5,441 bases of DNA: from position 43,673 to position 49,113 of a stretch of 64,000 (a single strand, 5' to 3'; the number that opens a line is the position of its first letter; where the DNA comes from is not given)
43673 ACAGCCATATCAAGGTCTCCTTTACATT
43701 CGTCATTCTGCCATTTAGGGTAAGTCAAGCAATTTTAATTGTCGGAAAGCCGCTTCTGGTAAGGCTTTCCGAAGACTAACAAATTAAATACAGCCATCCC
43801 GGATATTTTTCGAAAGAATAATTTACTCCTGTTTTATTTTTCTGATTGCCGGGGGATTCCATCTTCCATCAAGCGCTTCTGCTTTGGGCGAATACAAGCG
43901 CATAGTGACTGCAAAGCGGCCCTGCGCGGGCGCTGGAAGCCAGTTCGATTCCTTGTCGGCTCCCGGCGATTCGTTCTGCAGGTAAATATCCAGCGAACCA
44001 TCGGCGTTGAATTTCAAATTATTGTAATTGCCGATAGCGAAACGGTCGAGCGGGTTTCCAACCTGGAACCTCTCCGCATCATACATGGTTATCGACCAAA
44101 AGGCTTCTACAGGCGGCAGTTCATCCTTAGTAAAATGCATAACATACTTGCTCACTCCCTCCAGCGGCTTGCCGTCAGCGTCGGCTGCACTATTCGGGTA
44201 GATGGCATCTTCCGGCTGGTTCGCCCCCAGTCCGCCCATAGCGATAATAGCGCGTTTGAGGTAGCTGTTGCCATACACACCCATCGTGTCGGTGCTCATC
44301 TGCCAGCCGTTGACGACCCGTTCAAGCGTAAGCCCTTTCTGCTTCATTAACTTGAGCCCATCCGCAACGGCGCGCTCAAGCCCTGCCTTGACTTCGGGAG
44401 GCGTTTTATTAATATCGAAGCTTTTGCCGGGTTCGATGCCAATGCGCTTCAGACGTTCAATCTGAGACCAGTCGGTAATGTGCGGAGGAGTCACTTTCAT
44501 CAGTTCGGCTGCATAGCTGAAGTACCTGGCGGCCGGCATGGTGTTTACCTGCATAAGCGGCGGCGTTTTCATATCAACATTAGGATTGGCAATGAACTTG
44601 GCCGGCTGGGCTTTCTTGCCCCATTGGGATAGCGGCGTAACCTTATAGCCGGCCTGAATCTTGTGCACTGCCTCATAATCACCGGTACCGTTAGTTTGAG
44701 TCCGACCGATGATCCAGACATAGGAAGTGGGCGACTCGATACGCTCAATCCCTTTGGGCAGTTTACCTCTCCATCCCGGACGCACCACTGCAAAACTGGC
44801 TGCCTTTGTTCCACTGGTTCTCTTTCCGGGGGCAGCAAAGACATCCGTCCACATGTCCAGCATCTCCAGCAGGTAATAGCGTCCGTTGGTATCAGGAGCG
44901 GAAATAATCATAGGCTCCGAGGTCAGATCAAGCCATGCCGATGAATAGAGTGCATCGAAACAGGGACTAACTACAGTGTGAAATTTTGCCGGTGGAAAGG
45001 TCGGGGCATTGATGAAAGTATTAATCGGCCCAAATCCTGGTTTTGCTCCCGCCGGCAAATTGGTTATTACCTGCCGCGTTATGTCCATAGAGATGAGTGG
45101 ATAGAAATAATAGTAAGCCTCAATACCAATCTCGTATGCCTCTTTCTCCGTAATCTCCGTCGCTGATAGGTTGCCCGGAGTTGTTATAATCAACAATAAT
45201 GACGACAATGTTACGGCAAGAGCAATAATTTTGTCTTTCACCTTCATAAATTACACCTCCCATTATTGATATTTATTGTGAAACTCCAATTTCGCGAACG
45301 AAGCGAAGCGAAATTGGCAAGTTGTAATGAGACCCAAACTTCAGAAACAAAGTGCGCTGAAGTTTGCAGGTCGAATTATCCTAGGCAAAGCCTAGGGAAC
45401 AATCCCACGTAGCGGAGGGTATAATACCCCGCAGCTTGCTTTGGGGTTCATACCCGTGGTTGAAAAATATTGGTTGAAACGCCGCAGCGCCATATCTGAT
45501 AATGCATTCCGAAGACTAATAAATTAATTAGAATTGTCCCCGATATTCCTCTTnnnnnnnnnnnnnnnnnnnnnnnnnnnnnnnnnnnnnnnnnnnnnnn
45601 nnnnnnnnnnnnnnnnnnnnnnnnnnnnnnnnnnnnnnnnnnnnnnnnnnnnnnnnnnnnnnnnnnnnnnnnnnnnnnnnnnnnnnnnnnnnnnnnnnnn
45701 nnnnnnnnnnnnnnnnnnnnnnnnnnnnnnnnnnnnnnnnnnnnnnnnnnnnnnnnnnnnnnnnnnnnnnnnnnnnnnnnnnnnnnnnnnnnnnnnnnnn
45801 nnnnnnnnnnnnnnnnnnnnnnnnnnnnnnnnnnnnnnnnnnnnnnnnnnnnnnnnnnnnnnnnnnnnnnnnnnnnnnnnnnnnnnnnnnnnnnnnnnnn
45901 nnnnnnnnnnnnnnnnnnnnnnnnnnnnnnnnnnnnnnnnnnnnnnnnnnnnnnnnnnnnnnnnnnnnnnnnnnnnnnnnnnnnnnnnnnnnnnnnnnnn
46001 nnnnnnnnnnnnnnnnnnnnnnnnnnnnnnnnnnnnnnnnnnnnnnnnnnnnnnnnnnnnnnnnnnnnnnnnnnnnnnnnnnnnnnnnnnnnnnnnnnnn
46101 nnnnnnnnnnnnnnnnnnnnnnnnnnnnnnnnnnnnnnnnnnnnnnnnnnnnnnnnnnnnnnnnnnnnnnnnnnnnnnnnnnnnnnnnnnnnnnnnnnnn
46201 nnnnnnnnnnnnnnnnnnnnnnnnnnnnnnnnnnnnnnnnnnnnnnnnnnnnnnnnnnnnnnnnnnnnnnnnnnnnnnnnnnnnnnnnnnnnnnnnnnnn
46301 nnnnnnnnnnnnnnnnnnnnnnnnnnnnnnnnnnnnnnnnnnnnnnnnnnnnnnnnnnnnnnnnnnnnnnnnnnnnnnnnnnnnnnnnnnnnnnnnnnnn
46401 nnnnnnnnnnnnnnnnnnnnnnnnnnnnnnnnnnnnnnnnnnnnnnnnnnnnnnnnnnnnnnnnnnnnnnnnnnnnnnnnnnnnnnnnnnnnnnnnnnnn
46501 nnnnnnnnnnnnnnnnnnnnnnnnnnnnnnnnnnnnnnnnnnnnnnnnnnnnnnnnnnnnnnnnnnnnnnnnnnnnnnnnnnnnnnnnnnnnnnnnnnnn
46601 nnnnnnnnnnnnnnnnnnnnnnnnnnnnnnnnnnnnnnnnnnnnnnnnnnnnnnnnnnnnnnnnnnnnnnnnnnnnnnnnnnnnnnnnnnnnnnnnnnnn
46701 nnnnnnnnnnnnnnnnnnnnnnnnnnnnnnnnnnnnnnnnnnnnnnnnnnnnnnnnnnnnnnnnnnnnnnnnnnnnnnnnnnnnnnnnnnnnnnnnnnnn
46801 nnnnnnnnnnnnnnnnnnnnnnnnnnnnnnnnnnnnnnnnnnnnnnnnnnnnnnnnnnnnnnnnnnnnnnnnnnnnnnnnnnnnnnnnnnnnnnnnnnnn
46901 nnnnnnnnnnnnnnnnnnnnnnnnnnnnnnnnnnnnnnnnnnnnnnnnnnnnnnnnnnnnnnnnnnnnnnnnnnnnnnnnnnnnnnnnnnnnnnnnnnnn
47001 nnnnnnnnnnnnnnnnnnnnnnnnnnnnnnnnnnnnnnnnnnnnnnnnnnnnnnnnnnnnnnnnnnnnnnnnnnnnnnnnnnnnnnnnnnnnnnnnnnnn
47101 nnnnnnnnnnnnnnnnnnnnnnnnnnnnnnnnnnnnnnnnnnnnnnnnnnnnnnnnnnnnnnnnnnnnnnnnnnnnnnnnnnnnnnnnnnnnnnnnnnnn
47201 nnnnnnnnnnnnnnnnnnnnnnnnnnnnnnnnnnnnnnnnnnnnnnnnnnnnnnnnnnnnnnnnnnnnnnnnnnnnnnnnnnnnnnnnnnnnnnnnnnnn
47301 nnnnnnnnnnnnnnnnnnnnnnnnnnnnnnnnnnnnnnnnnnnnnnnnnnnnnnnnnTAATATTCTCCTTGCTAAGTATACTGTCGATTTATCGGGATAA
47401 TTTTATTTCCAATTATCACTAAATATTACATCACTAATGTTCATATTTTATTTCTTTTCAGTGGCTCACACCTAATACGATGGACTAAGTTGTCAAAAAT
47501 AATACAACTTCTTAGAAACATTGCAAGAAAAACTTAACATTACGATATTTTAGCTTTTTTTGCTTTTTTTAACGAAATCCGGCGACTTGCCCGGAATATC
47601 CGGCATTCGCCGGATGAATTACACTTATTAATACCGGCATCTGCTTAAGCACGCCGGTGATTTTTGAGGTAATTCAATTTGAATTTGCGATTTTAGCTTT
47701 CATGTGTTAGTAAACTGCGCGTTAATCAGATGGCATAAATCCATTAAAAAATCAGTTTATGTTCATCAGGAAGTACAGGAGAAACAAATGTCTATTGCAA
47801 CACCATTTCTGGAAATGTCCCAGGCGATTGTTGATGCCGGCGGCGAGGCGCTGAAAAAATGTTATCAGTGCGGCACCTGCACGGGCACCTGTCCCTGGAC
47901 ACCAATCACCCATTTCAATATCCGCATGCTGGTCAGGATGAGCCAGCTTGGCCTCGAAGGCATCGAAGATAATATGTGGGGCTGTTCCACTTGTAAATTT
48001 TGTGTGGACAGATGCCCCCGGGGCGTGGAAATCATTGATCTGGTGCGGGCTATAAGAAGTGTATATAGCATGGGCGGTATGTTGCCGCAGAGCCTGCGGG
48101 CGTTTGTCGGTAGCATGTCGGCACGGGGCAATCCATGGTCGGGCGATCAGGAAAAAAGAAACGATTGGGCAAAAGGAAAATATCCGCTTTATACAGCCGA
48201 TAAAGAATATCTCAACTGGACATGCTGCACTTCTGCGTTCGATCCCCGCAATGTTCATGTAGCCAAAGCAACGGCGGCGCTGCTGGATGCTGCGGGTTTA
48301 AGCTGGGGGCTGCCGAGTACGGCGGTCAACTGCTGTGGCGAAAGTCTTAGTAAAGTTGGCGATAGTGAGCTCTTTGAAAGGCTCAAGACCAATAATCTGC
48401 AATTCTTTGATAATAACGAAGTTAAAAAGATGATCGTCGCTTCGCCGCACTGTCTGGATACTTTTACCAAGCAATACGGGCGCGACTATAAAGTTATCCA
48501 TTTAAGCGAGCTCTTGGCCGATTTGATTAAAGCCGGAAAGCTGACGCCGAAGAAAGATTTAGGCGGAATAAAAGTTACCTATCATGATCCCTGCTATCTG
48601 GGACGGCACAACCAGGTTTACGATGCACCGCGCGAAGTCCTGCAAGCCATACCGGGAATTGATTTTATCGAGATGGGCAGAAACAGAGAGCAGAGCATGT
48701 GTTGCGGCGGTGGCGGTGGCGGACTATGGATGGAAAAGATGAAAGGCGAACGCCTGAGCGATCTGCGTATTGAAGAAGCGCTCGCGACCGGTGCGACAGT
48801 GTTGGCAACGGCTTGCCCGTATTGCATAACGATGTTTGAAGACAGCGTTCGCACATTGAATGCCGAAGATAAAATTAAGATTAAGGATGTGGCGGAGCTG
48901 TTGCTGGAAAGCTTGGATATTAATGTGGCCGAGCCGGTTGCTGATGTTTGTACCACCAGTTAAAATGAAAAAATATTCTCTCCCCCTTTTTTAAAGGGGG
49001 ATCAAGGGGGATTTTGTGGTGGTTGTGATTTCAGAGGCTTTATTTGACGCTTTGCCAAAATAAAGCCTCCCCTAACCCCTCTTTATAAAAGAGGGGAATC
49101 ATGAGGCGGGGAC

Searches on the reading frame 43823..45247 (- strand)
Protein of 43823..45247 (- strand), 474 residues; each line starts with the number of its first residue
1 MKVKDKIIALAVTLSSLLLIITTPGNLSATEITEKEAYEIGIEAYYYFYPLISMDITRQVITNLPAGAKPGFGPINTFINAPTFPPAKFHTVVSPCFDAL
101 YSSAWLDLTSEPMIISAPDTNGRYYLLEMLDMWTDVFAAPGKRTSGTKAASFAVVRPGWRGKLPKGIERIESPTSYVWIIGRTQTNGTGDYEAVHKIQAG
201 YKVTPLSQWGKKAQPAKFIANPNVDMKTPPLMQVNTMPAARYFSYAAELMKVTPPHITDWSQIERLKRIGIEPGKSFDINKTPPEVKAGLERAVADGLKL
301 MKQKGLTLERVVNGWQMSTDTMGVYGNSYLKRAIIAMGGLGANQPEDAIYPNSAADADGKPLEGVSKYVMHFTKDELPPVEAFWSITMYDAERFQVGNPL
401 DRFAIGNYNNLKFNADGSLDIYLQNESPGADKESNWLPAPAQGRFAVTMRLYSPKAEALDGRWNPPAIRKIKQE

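Call 18: search_protein_families(library=pfam, proteins=[window:43823-45247:-])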
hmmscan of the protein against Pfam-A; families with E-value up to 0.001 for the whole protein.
window:43823-45247:- (474 aa): 2 families
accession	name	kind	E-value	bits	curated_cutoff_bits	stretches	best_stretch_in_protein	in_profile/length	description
PF06863.17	DUF1254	-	1.7e-48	164.6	22.2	1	75-205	1-133/133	Protein of unknown function (DUF1254)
PF06742.16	DUF1214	-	3e-37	128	25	1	348-455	2-111/112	Protein of unknown function (DUF1214)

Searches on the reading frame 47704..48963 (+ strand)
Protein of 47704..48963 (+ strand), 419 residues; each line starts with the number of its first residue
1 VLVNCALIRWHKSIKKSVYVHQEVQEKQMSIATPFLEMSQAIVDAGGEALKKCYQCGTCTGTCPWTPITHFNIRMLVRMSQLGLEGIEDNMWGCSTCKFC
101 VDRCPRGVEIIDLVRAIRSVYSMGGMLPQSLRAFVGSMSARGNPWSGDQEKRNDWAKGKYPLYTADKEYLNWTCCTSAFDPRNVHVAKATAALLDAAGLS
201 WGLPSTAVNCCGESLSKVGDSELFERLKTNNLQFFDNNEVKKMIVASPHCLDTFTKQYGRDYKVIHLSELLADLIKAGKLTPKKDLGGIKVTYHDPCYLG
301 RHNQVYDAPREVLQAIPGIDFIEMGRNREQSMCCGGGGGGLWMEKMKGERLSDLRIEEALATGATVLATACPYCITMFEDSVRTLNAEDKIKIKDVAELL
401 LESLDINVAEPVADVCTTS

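Call 80: search_protein_families(library=pfam, max_evalue=0.00001, proteins=[window:47704-48963:+])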
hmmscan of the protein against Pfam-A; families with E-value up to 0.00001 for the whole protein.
window:47704-48963:+ (419 aa): 4 families
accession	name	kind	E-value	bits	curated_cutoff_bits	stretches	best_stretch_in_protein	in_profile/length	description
PF02754.22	CCG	-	5.1e-30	103.9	20.6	2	291-378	1-84/85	Cysteine-rich domain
PF13183.11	Fer4_8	-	6e-09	36.7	27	1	50-108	2-68/68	4Fe-4S dicluster domain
PF13187.11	Fer4_9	-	1.3e-07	32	27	1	52-107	1-50/52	4Fe-4S dicluster domain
PF13237.11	Fer4_10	-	1.4e-07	31.8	25.5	1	50-105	6-53/53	4Fe-4S dicluster domain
